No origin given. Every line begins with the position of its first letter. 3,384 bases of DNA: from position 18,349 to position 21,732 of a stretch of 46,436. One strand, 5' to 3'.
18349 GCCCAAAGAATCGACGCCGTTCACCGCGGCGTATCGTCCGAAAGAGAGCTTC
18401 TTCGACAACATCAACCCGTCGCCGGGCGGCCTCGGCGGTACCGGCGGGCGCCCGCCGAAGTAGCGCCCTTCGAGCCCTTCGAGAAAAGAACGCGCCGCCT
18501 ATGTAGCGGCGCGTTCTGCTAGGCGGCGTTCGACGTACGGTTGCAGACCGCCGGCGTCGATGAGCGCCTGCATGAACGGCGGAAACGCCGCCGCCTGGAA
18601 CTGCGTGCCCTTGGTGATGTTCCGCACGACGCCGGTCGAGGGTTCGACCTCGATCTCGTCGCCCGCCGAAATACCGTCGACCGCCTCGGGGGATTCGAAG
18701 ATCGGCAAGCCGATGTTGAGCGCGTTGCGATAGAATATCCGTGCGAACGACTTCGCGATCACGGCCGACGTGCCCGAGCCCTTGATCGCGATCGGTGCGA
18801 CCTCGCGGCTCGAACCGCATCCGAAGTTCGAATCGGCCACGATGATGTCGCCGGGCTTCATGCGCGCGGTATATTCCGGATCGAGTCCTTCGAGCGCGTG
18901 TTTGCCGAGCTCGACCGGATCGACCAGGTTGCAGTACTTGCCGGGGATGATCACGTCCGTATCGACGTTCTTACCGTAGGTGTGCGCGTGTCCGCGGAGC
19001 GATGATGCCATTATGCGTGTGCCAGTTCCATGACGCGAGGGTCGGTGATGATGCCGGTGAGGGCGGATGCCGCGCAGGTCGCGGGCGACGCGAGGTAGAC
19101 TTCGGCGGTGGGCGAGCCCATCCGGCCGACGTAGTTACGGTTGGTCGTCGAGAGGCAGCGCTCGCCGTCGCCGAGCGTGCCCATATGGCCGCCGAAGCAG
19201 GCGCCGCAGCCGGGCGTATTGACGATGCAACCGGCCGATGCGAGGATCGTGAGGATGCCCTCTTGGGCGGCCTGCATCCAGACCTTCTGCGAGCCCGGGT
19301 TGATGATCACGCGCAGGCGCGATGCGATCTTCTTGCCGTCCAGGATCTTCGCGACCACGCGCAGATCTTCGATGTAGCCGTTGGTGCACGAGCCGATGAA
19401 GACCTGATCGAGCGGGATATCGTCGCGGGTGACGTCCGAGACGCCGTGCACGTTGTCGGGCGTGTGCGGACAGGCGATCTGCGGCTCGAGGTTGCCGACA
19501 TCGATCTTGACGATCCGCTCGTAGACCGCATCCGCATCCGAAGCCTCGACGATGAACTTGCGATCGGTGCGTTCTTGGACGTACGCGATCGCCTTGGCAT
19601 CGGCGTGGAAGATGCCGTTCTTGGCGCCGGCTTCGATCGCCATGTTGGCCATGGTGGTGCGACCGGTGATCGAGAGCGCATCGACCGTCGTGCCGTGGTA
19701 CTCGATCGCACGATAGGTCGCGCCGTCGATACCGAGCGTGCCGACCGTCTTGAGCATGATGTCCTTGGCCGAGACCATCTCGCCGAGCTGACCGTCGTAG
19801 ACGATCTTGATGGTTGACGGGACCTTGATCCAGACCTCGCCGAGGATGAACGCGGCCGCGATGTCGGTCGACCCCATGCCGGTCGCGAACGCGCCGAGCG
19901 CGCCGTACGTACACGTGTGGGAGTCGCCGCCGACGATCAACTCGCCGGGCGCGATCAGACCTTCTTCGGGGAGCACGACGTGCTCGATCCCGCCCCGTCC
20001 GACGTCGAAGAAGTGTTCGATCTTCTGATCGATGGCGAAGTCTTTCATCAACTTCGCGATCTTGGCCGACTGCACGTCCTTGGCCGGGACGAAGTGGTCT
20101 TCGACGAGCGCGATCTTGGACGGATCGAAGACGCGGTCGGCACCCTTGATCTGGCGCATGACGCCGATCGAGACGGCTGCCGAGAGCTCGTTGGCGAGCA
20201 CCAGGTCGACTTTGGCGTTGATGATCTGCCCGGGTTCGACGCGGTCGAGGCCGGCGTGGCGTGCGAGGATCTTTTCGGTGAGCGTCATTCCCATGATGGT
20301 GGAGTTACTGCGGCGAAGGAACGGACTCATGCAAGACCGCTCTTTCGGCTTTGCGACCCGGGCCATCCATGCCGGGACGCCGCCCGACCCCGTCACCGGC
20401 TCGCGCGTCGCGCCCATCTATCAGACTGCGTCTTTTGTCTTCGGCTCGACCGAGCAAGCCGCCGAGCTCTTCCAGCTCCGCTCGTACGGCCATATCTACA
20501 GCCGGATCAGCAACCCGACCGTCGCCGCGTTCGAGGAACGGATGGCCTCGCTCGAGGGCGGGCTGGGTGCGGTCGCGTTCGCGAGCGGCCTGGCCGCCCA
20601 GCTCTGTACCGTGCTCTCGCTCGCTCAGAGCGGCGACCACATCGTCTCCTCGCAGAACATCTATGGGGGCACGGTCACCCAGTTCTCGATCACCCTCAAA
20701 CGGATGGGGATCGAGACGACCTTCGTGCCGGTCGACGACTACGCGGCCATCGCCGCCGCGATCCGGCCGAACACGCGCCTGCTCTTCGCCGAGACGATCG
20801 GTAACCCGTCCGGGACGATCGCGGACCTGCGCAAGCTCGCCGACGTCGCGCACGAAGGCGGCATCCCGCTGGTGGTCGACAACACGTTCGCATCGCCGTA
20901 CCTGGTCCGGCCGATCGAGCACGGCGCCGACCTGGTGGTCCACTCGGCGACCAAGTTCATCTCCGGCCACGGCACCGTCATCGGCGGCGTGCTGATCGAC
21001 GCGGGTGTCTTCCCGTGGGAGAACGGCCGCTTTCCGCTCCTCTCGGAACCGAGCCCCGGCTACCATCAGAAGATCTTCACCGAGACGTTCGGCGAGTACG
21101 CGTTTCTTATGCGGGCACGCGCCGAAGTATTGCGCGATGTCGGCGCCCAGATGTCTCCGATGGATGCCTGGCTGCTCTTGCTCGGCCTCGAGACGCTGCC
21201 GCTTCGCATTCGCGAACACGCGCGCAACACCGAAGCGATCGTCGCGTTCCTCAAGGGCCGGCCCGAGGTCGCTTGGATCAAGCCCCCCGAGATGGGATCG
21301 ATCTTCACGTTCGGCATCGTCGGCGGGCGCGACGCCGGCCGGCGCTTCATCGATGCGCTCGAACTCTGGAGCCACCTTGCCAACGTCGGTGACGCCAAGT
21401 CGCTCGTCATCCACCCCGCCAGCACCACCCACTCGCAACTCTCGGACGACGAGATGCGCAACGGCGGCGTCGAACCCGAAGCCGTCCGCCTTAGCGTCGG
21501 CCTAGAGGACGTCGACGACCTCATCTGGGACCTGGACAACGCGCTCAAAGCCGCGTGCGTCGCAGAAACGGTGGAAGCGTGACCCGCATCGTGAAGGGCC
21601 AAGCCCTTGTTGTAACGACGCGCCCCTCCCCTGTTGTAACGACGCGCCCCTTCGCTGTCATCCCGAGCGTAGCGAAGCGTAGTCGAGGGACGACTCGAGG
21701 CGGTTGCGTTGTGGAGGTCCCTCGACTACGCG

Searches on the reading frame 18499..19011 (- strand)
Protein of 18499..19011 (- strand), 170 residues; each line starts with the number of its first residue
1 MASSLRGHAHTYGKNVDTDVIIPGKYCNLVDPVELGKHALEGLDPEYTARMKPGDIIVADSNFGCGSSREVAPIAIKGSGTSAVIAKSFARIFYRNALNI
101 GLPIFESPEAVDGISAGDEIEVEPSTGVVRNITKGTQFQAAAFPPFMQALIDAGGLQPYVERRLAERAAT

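Call 7: search_protein_families(library=pfam, proteins=[window:18499-19011:-], max_evalue=0.001)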
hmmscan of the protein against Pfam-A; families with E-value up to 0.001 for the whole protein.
window:18499-19011:- (170 aa): 1 family
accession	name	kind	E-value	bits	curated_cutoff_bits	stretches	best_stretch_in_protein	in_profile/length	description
PF00694.25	Aconitase_C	-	4.3e-18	66.4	22.8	1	55-102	75-123/131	Aconitase C-terminal domain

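Call 27: search_protein_families(library=ncbifam, proteins=[window:18499-19011:-], max_evalue=1e-10)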
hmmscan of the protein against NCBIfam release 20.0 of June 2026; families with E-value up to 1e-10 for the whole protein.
window:18499-19011:- (170 aa): 10 families
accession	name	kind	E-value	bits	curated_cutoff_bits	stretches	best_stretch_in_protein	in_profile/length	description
TIGR02084.1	leud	equivalog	2.4e-63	212.5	245.85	1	7-161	1-155/156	3-isopropylmalate dehydratase small subunit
TIGR02087.1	LEUD_arch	subfamily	6.1e-54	182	108.95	1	7-162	1-156/157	LeuD/DmdB family oxidoreductase small subunit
NF040625.1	HacB2_Meth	equivalog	8e-52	175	230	1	4-159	3-156/161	homoaconitase small subunit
NF040604.2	HacB_Meth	equivalog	4.9e-44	150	230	1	5-161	3-158/159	homoaconitase small subunit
NF010629.0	PRK14023.1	equivalog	5.3e-41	140.2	229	1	10-161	5-155/166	homoaconitate hydratase small subunit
NF002458.0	PRK01641.1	subfamily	1.2e-23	83.7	167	1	13-113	16-128/202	3-isopropylmalate dehydratase small subunit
TIGR00139.1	h_aconitase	equivalog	3.2e-19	68.8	529.9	1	14-112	540-640/709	homoaconitase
TIGR00171.1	leuD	equivalog_domain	2.6e-17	63.3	116.25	1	14-104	17-121/188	3-isopropylmalate dehydratase small subunit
NF005558.0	PRK07229.1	equivalog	9.9e-16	57.4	612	1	14-129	480-602/647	aconitate hydratase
TIGR01342.1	acon_putative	hypoth_equivalog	2e-15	56.1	719.15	1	14-136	479-609/655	putative aconitate hydratase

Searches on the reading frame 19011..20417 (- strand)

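Call 7: search_protein_families(library=pfam, proteins=[window:19011-20417:-], max_evalue=0.001)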
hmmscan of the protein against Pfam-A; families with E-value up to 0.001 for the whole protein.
window:19011-20417:- (468 aa): 1 family
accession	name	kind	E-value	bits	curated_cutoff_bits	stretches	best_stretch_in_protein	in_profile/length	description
PF00330.25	Aconitase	-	9.3e-97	325.3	28.7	1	48-455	1-463/463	Aconitase family (aconitate hydratase)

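Call 27: search_protein_families(library=ncbifam, proteins=[window:19011-20417:-], max_evalue=1e-10)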
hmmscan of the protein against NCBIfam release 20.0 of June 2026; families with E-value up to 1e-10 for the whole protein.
window:19011-20417:- (468 aa): 19 families
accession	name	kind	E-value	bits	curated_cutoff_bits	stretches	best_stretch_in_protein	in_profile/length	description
NF001614.1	PRK00402.1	subfamily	8.2e-180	597.9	385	1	44-461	1-415/415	aconitase/3-isopropylmalate dehydratase large subunit family protein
TIGR02083.1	LEU2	equivalog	3.8e-176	586.1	610.65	1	44-461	1-417/419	3-isopropylmalate dehydratase large subunit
TIGR01343.1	hacA_fam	subfamily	6.6e-168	558.5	385.7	1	45-461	1-412/412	homoaconitate hydratase family protein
TIGR02086.1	IPMI_arch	subfamily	1.7e-155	517.8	410.15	1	44-461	1-410/411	3-isopropylmalate dehydratase/homoaconitate hydratase family large subunit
NF040615.1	HacA_Meth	equivalog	2.8e-137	457.9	550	1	44-459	1-417/419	homoaconitase large subunit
NF009116.0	PRK12466.1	subfamily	1.1e-101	340.7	531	2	42-328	3-305/472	3-isopropylmalate dehydratase large subunit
NF005558.0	PRK07229.1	equivalog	5.1e-97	326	612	1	42-464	1-416/647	aconitate hydratase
NF004016.0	PRK05478.1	subfamily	1.9e-88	297.1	510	2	42-328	2-303/468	3-isopropylmalate dehydratase large subunit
TIGR01342.1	acon_putative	hypoth_equivalog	5.2e-78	262.9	719.15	1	45-463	1-412/655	putative aconitate hydratase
TIGR00170.1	leuC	equivalog_domain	3e-70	237.1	560.25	2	117-328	83-302/466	3-isopropylmalate dehydratase large subunit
TIGR00139.1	h_aconitase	equivalog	2.9e-63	214.3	529.9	2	45-284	3-244/709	homoaconitase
TIGR01340.1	aconitase_mito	equivalog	9.2e-48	163.1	825.35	1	135-457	127-472/745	aconitate hydratase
NF006690.0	PRK09238.1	equivalog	1.2e-44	152.5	782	1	274-457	633-811/852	bifunctional aconitate hydratase 2/2-methylisocitrate dehydratase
NF008503.0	PRK11413.1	equivalog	1.1e-33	116.2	641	2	154-331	138-316/753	hydratase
TIGR00117.1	acnB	equivalog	7.2e-33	113.4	1287.2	1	278-458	636-810/844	bifunctional aconitate hydratase 2/2-methylisocitrate dehydratase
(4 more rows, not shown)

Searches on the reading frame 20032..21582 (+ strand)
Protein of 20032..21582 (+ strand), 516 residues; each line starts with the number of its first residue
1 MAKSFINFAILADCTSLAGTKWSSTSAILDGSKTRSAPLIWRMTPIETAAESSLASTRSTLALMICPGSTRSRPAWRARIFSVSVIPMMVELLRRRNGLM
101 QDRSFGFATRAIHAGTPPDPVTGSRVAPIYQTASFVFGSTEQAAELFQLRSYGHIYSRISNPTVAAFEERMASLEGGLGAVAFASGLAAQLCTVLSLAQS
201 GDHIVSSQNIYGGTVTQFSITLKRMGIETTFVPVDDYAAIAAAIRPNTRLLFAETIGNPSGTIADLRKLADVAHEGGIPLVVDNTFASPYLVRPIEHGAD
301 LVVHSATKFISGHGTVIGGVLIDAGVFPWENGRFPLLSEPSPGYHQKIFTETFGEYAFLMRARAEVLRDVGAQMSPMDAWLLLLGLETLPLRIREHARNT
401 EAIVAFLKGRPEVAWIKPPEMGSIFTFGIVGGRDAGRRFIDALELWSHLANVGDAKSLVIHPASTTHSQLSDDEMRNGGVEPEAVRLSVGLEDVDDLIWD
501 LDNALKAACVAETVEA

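Call 7: search_protein_families(library=pfam, proteins=[window:20032-21582:+], max_evalue=0.001)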
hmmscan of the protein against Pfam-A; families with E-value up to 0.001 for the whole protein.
window:20032-21582:+ (516 aa): 4 families
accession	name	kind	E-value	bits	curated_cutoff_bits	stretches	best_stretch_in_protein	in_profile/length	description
PF01053.26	Cys_Met_Meta_PP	-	2.5e-116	388.8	27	1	109-506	2-381/381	Cys/Met metabolism PLP-dependent enzyme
PF00155.27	Aminotran_1_2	-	1.3e-07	31.6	19.7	1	160-288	39-190/361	Aminotransferase class I and II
PF00266.25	Aminotran_5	-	1.4e-07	31.3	21.5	1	183-315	66-208/371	Aminotransferase class-V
PF01041.23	DegT_DnrJ_EryC1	-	3.8e-06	26.8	19.8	1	161-284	23-146/360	DegT/DnrJ/EryC1/StrS aminotransferase family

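Call 27: search_protein_families(library=ncbifam, proteins=[window:20329-21582:+], max_evalue=1e-10)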
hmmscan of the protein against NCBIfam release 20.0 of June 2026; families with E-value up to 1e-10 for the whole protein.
window:20329-21582:+ (417 aa): 42 families (the best 25 are shown)
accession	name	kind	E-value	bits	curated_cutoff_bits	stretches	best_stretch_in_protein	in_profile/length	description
TIGR01326.1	OAH_OAS_sulfhy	subfamily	3.9e-167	556.2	495.1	2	8-320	2-314/418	O-acetylhomoserine aminocarboxypropyltransferase/cysteine synthase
NF006004.0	PRK08134.1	equivalog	4.3e-167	556.2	636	1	5-410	6-429/433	O-acetylhomoserine aminocarboxypropyltransferase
NF005872.0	PRK07812.1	equivalog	4.2e-158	526.4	703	1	4-410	13-436/439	bifunctional o-acetylhomoserine/o-acetylserine sulfhydrylase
NF004650.0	PRK05994.1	equivalog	1.7e-156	521.3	667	2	1-318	1-319/427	O-acetylhomoserine aminocarboxypropyltransferase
NF006096.0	PRK08248.1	equivalog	5.9e-156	519.4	726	1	2-409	3-428/431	homocysteine synthase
NF004757.0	PRK06084.1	equivalog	1.2e-139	465.8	790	1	10-409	5-423/425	bifunctional O-acetylhomoserine aminocarboxypropyltransferase/cysteine synthase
NF004125.0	PRK05613.1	equivalog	8.6e-131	436.4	765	1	5-408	11-436/437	O-acetylhomoserine/O-acetylserine sulfhydrylase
NF005215.0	PRK06702.1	equivalog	5.3e-110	368.3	709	1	5-407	4-423/432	bifunctional O-acetylhomoserine aminocarboxypropyltransferase/cysteine synthase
NF006003.0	PRK08133.1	equivalog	3.3e-107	358.6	522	2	3-224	7-227/396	O-succinylhomoserine sulfhydrylase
NF005695.0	PRK07503.1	equivalog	3.1e-101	339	666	2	2-223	4-225/403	methionine gamma-lyase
TIGR01328.1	met_gam_lyase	equivalog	4.4e-99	332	549.7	2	7-223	3-219/391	methionine gamma-lyase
TIGR01325.1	O_suc_HS_sulf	equivalog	5.9e-99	331.2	510.05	2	10-224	2-215/380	O-succinylhomoserine sulfhydrylase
NF005263.0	PRK06767.1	equivalog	7.2e-95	318.3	617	2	8-223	6-221/392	methionine gamma-lyase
NF004876.0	PRK06234.1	subfamily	1.1e-94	317.8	666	2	5-224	6-227/400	methionine gamma-lyase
NF005871.0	PRK07811.1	equivalog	1.2e-85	287.5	513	2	4-223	9-221/389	cystathionine gamma-synthase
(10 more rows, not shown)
